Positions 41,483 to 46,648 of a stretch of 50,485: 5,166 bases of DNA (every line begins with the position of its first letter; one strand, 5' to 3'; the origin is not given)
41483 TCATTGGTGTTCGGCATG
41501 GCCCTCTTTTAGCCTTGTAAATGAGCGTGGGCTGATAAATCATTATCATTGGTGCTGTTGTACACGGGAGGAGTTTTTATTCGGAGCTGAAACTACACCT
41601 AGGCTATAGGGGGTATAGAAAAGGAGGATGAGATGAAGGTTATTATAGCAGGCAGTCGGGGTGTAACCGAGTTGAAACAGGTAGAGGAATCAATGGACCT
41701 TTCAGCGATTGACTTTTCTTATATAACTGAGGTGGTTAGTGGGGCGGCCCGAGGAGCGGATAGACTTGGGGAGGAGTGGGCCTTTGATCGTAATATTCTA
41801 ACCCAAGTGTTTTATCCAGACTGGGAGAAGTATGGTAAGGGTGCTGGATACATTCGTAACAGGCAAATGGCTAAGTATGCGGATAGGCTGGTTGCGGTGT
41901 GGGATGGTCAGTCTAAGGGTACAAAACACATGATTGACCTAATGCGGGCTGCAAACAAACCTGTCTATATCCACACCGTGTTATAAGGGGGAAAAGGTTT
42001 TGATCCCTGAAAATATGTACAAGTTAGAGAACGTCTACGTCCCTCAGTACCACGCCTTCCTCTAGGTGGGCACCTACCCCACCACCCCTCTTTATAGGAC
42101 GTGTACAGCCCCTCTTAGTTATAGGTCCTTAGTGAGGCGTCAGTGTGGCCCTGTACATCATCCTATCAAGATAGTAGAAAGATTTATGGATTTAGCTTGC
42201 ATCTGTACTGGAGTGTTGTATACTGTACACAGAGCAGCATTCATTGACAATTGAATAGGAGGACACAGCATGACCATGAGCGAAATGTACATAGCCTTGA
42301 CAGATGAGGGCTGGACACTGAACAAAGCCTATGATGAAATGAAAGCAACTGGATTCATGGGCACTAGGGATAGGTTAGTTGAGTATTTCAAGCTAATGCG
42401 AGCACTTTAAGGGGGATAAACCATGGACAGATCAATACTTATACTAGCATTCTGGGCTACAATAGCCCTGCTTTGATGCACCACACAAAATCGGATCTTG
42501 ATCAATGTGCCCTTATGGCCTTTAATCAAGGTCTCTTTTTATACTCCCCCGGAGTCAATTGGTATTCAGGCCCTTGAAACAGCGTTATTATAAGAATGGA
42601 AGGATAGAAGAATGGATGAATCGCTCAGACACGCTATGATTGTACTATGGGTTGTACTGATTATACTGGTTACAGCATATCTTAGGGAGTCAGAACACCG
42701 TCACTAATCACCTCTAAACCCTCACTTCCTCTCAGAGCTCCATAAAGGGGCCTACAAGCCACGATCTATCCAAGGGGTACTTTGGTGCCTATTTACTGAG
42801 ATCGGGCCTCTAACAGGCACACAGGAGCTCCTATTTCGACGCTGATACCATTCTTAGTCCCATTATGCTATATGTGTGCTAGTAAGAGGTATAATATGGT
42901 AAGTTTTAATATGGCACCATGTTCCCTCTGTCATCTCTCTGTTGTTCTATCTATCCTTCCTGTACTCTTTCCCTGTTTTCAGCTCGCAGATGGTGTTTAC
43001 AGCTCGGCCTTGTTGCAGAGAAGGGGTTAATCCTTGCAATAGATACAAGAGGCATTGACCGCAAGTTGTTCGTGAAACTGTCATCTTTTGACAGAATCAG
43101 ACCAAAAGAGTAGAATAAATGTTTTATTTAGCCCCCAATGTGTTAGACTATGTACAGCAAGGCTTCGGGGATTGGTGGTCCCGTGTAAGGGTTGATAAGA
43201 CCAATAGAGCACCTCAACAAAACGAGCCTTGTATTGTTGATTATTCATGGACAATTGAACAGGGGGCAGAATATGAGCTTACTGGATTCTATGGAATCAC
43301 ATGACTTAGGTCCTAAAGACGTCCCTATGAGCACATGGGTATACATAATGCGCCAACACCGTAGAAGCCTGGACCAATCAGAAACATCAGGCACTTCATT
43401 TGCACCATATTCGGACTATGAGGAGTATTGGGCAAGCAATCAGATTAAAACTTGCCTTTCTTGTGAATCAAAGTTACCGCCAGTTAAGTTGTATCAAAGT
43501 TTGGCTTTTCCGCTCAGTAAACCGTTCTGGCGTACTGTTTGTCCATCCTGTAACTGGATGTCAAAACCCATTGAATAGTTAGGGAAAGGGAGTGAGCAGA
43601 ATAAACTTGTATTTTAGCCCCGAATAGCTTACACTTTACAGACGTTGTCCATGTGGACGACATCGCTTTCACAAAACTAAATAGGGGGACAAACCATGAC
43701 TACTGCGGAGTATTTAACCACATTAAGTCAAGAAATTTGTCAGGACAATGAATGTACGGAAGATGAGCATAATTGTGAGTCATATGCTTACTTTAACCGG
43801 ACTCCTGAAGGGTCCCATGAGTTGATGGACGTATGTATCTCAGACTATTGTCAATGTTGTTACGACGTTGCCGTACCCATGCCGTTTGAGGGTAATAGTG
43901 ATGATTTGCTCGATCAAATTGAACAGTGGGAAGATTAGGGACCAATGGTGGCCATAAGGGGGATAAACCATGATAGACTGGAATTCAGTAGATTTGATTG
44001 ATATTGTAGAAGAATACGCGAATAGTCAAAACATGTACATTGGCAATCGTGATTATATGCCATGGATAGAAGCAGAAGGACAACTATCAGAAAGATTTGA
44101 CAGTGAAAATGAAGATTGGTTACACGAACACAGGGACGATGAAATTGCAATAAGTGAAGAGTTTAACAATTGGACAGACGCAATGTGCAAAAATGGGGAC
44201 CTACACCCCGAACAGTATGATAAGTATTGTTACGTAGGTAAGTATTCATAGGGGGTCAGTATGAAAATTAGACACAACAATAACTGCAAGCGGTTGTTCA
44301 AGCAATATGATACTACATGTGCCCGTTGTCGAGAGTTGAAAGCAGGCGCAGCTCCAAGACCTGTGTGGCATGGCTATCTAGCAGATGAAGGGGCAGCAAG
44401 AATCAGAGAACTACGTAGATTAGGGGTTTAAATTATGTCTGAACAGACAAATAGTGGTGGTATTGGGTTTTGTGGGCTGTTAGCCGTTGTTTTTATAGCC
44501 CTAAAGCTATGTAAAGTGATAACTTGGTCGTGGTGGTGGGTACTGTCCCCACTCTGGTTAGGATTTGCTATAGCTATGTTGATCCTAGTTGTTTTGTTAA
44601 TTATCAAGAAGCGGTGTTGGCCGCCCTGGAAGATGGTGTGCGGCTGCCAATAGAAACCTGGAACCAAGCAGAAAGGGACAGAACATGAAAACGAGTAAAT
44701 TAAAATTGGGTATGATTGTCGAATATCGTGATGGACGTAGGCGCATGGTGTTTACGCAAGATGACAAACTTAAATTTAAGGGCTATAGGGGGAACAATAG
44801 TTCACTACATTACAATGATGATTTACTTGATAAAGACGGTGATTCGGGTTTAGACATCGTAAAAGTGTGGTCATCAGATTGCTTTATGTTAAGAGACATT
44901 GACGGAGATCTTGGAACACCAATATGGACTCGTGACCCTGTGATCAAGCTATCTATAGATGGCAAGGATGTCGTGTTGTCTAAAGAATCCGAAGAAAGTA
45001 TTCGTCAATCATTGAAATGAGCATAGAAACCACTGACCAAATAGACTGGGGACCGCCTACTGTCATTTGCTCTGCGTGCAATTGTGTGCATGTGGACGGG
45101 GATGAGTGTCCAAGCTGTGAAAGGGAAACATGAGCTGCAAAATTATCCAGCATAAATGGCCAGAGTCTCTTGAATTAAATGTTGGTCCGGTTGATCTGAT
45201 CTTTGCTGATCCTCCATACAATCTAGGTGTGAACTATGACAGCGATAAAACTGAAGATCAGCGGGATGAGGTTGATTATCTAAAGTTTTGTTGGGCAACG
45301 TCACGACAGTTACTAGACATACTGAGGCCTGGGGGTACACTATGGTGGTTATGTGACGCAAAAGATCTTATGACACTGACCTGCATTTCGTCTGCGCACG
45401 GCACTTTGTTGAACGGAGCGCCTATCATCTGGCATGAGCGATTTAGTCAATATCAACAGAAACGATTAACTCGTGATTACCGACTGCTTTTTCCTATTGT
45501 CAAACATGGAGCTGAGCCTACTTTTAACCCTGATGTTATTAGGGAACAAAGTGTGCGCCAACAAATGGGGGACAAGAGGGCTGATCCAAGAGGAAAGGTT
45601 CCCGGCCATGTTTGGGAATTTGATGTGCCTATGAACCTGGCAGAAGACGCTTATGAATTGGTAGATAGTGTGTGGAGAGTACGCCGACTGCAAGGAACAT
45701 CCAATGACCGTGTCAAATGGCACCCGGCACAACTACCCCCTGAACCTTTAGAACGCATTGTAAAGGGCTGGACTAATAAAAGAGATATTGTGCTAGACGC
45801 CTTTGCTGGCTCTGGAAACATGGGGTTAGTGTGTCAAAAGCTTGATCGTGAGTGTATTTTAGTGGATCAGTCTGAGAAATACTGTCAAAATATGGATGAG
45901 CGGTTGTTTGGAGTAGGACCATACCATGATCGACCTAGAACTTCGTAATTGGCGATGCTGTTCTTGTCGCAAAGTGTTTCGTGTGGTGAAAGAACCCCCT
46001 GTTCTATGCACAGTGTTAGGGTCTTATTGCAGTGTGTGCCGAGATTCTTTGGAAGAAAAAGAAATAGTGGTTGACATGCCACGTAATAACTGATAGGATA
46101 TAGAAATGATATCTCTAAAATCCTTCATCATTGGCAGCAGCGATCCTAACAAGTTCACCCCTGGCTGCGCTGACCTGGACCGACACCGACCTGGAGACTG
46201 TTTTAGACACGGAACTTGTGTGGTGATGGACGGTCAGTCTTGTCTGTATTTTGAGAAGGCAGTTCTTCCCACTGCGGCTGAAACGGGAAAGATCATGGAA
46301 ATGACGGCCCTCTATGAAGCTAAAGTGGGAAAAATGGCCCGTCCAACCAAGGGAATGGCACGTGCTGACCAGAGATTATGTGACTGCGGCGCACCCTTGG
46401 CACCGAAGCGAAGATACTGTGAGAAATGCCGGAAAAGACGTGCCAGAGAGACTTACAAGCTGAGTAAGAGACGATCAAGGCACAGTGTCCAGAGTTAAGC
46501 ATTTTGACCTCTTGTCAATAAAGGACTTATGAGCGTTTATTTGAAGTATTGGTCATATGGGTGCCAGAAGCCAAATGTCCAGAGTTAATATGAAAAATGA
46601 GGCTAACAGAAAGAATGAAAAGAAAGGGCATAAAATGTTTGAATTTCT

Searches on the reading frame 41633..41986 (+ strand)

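Call 51: search_protein_families(library=pfam, proteins=[window:41633-41986:+], max_evalue=0.01)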
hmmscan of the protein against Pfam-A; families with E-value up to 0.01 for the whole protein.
window:41633-41986:+ (117 aa): 2 families
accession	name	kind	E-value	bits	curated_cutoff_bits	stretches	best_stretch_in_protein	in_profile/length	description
PF10686.14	YAcAr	-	2.4e-13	50.1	28.2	1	1-67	1-66/66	YspA, cpYpsA-related SLOG family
PF02481.21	DNA_processg_A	-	0.0042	16.7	29.6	0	5-57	49-100/212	DNA recombination-mediator protein A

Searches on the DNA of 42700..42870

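Call 94: search_rna_families(source=window, start=42700, end=42870, threshold=evalue, max_evalue=1)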
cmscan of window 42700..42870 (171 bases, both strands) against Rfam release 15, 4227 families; matches with E-value up to 1: 0.
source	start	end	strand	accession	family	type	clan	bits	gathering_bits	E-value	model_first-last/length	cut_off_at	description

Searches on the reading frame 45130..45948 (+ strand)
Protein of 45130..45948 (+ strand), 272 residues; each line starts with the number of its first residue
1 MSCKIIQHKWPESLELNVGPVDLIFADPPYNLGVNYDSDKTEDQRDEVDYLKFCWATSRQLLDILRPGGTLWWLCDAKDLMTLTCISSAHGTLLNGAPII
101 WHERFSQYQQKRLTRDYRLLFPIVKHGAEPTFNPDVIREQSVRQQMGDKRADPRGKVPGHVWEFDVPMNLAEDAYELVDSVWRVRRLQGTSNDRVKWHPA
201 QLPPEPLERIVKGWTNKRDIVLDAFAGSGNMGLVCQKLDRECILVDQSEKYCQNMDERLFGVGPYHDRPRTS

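Call 51: search_protein_families(library=pfam, proteins=[window:45130-45948:+], max_evalue=0.01)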
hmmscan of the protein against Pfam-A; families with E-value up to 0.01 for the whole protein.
window:45130-45948:+ (272 aa): 2 families
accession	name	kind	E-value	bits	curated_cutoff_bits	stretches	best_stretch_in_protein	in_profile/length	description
PF01555.25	N6_N4_Mtase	-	3.1e-38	132.4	26.7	1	21-253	1-217/221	DNA methylase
PF03602.21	Cons_hypoth95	-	6.2e-05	23.2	24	0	218-257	42-82/182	Conserved hypothetical protein 95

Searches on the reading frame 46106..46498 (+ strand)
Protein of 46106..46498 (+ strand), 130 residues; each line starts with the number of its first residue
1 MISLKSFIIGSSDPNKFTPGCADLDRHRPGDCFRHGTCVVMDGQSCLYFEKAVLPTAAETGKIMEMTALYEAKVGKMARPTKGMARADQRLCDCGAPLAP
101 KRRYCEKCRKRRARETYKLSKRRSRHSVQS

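Call 51: search_protein_families(library=pfam, proteins=[window:46106-46498:+], max_evalue=0.01)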
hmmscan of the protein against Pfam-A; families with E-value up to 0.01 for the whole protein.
window:46106-46498:+ (130 aa): 1 family
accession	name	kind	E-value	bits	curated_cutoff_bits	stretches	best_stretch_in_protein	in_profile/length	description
PF14194.11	Cys_rich_VLP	-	0.0045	17.5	27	1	20-56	23-56/57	Cysteine-rich VLP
